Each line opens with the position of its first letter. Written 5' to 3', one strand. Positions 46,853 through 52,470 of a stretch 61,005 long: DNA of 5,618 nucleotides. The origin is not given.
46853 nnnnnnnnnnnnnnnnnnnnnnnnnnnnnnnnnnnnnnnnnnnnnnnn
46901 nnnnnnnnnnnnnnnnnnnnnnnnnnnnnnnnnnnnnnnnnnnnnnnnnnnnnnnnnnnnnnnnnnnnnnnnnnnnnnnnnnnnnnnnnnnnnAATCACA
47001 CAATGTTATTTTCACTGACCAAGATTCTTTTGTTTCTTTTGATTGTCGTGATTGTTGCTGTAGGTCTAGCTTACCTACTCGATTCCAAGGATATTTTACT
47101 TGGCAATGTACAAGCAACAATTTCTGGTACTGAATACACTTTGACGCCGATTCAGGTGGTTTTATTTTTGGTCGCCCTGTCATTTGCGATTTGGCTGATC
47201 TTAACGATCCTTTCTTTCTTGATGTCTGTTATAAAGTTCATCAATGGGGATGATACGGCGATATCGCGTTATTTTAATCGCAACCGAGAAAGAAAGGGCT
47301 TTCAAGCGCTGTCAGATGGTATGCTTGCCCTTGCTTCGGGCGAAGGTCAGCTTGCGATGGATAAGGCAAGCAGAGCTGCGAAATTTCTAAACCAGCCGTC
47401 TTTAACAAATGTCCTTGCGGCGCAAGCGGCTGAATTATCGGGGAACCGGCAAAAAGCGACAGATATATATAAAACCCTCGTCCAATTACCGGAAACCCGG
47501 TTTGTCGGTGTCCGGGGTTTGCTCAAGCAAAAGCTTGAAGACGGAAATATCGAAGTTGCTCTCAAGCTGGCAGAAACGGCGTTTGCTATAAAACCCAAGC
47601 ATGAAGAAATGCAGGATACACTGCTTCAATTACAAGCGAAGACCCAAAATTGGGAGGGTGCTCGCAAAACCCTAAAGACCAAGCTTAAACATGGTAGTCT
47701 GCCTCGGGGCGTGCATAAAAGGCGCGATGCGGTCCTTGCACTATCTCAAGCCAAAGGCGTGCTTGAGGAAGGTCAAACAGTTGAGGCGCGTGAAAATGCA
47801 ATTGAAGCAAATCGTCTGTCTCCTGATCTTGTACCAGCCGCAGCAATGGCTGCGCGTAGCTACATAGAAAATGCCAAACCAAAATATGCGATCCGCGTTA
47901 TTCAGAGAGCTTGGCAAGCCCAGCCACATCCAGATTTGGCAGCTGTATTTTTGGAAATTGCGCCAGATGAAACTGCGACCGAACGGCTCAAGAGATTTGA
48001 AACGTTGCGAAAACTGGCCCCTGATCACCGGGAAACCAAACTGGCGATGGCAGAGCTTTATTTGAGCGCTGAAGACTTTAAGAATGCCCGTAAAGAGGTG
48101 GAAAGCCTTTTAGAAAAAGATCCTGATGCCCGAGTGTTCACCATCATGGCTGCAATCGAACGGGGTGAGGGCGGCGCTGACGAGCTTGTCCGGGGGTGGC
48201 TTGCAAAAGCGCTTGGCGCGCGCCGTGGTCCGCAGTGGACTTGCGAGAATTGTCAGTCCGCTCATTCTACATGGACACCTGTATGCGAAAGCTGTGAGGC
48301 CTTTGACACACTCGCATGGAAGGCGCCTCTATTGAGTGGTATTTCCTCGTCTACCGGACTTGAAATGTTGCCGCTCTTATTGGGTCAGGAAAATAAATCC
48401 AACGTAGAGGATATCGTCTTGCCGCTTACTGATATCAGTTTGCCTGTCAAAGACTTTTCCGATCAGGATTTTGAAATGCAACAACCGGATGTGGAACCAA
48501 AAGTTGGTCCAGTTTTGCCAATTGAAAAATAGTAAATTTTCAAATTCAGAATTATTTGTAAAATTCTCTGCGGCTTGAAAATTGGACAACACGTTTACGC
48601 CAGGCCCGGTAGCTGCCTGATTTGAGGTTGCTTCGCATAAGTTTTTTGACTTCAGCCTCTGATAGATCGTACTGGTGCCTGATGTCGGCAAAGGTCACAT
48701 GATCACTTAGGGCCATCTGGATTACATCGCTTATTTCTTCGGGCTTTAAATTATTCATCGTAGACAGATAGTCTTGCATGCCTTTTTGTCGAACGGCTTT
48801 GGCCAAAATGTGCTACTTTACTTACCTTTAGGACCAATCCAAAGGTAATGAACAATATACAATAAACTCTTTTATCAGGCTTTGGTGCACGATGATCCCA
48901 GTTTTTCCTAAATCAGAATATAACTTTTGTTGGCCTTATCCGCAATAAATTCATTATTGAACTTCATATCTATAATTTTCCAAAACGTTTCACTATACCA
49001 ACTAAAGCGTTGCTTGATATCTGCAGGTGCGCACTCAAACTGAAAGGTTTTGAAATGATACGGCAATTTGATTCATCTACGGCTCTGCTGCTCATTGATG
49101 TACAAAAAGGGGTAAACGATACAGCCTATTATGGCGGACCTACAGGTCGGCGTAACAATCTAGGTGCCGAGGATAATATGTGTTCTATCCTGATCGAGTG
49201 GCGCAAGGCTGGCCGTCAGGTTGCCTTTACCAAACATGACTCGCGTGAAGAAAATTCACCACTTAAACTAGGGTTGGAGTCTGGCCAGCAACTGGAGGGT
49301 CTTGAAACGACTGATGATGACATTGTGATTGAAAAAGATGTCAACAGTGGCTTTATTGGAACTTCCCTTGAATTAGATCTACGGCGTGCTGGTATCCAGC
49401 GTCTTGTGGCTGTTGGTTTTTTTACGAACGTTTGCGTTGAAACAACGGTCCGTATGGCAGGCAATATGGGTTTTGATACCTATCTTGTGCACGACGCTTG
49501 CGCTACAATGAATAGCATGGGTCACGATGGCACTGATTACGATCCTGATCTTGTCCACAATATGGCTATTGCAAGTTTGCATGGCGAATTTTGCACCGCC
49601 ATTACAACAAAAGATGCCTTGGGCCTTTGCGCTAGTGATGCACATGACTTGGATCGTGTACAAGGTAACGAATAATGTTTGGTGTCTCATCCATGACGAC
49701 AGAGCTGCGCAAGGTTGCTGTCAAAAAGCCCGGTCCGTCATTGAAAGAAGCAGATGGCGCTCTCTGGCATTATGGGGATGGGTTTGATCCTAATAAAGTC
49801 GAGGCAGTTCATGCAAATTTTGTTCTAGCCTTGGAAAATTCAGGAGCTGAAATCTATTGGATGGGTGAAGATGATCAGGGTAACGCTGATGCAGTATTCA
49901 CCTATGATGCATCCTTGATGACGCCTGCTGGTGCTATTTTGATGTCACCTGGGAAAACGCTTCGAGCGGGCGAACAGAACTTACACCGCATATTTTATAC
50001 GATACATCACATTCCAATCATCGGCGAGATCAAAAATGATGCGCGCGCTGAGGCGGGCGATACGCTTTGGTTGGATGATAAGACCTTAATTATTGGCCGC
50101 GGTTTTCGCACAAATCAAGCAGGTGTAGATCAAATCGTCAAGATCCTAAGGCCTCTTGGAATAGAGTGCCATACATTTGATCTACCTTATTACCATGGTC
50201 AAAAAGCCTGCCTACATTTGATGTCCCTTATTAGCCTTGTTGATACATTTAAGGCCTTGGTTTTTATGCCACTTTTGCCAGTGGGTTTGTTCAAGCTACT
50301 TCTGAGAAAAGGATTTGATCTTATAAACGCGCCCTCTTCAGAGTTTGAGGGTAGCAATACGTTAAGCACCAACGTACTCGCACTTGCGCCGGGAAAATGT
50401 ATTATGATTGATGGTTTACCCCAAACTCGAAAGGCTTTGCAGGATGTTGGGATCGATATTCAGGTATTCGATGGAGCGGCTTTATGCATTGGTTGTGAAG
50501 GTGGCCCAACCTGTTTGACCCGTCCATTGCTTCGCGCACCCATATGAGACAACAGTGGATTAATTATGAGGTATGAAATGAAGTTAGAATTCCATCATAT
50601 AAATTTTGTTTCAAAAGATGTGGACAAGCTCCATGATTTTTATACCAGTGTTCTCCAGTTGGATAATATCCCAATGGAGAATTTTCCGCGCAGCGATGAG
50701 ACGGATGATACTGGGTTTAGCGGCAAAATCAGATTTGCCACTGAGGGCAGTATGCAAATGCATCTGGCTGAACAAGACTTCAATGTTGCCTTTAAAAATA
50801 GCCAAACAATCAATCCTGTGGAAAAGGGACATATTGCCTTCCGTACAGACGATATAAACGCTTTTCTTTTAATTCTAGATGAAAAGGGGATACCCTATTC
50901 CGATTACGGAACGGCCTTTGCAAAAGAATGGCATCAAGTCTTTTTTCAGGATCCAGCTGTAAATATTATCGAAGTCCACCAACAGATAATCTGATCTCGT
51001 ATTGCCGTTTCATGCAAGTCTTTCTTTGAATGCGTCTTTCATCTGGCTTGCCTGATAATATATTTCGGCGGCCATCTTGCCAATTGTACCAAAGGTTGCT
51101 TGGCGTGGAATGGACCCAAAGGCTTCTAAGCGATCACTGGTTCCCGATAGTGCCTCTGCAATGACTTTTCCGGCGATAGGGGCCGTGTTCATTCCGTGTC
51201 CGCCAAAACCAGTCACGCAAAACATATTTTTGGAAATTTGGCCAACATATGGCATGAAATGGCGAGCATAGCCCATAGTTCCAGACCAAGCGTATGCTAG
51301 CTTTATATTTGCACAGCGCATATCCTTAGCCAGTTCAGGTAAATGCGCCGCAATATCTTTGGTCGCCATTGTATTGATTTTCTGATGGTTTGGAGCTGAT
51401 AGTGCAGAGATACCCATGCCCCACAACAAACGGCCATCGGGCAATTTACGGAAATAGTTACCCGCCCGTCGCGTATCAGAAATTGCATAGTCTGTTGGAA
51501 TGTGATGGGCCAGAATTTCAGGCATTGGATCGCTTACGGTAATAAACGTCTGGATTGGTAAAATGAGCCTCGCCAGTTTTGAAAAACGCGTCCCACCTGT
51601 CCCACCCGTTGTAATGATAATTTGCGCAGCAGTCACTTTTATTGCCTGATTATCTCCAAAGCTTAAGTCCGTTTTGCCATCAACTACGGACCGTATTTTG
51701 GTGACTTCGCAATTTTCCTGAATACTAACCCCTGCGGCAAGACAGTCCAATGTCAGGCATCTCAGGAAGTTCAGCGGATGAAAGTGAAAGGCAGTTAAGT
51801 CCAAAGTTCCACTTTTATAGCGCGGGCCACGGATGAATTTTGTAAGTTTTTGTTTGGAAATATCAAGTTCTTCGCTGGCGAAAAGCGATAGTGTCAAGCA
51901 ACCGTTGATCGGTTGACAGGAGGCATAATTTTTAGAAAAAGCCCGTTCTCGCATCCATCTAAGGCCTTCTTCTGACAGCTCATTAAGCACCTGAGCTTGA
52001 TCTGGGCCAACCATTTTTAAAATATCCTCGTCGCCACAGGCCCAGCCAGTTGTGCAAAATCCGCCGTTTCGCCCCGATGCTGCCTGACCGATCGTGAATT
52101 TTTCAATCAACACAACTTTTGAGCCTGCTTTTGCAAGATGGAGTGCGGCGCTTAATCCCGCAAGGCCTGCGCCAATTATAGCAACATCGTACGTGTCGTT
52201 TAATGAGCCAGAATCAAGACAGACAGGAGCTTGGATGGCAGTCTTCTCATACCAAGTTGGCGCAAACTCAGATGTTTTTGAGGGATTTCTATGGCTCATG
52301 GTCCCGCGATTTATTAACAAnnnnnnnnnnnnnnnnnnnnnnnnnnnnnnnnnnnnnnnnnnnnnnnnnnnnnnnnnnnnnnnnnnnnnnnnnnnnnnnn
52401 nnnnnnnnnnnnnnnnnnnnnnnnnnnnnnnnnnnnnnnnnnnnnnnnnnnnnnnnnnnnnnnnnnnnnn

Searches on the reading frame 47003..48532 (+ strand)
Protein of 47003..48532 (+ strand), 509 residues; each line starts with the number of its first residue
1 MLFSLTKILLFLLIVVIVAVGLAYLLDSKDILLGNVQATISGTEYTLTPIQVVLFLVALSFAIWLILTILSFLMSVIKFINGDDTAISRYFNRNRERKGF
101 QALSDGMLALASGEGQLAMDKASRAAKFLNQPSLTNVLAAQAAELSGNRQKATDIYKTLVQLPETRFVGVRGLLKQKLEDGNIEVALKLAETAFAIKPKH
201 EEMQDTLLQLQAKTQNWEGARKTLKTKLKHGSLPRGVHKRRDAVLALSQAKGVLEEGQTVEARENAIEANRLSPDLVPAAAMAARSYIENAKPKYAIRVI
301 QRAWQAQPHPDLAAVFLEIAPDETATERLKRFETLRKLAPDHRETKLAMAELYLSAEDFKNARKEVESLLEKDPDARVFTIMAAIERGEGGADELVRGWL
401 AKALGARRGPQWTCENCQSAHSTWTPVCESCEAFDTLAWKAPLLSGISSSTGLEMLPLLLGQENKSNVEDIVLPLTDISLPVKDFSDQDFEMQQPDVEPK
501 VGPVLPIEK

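Call 43: search_protein_families(library=pfam, proteins=[window:47003-48532:+])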
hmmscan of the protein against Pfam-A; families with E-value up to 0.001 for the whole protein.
window:47003-48532:+ (509 aa): 3 families
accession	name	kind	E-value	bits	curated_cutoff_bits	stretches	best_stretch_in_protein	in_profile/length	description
PF07219.19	HemY_N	-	6.7e-23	81.3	31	1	34-147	1-107/107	HemY protein N-terminus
PF14559.12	TPR_19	-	6.4e-16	58.9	25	1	330-385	12-68/68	Tetratricopeptide repeat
PF13428.12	TPR_14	-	2.5e-05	25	23.5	0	344-383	2-41/44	Tetratricopeptide repeat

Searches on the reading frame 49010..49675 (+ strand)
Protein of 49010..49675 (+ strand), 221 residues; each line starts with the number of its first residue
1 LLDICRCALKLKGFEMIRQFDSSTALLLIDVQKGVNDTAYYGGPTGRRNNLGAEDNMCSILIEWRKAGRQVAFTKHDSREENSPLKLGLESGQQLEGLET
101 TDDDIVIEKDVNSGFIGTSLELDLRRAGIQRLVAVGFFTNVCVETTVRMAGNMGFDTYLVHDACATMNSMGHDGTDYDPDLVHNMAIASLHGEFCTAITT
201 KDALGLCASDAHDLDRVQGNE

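Call 43: search_protein_families(library=pfam, proteins=[window:49010-49675:+])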
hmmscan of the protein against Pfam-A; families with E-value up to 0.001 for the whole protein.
window:49010-49675:+ (221 aa): 1 family
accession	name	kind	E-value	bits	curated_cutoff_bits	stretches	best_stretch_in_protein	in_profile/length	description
PF00857.26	Isochorismatase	-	1.4e-25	90.8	27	1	24-200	1-173/175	Isochorismatase domain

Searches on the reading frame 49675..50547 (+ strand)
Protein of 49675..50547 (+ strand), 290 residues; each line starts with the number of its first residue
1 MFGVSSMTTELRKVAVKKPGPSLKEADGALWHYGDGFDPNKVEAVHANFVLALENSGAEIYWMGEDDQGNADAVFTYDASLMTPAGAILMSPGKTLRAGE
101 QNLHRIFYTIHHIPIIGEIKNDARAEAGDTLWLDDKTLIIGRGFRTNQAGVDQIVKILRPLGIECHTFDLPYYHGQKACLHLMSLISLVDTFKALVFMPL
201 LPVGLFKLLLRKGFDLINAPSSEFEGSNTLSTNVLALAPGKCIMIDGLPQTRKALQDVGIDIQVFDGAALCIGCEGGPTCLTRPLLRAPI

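Call 43: search_protein_families(library=pfam, proteins=[window:49675-50547:+])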
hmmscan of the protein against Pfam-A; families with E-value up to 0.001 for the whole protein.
window:49675-50547:+ (290 aa): 1 family
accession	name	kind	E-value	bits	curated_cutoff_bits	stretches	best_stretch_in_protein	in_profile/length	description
PF02274.22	ADI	-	1.8e-15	57.3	22.8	2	73-193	124-253/377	Arginine deiminase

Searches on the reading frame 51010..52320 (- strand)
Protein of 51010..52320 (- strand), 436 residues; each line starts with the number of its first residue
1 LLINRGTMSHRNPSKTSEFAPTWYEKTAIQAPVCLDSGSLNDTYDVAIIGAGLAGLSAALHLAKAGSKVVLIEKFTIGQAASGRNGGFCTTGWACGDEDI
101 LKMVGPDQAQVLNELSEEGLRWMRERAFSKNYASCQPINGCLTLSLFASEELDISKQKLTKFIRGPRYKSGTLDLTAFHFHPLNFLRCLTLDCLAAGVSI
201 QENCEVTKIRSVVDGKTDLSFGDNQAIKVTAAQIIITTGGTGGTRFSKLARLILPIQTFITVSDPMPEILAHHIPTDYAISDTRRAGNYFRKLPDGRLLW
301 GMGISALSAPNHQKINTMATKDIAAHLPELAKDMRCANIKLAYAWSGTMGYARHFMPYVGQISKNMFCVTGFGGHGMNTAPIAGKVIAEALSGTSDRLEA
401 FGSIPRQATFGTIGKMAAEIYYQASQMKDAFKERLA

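Call 44: search_protein_families(library=pfam, proteins=[window:51010-52320:-])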
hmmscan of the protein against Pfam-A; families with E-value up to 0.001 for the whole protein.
window:51010-52320:- (436 aa): 13 families
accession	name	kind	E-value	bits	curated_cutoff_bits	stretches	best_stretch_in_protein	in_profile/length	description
PF01266.30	DAO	-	7e-52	177.5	27.9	1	45-389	1-352/353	FAD dependent oxidoreductase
PF03486.20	HI0933_like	-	4.5e-10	39.8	50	1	45-79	2-37/244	HI0933-like protein Rossmann domain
PF00890.30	FAD_binding_2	-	8.8e-10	38.8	20.4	1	45-76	1-32/414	FAD binding domain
PF07992.20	Pyr_redox_2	-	1.9e-08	34.5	26.1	1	44-77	1-31/291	Pyridine nucleotide-disulphide oxidoreductase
PF12831.13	FAD_oxidored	-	6.3e-07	29.5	27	1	45-121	1-66/416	FAD dependent oxidoreductase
PF01494.25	FAD_binding_3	-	8.6e-07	28.9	22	1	44-75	2-33/349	FAD binding domain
PF13450.12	NAD_binding_8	-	2.6e-06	28.1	21.9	1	48-74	1-27/68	NAD(P)-binding Rossmann-like domain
PF13738.12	Pyr_redox_3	-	1.3e-05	25.1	30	1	48-80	2-35/305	Pyridine nucleotide-disulphide oxidoreductase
PF01134.28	GIDA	-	1.3e-05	24.8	22.1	1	45-74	1-30/391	Glucose inhibited division protein A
PF01946.23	Thi4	-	4.1e-05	23.4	26.2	1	44-74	18-49/235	Thi4 family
PF12613.13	FliC_D2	-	5.8e-05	23.9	25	1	187-244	13-73/119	Flagellin, D2 domain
PF05834.18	Lycopene_cycl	-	0.00031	20.4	23.4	1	45-73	1-31/380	Lycopene cyclase protein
PF01593.30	Amino_oxidase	-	0.00093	19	19.8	0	53-73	1-21/443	Flavin containing amine oxidoreductase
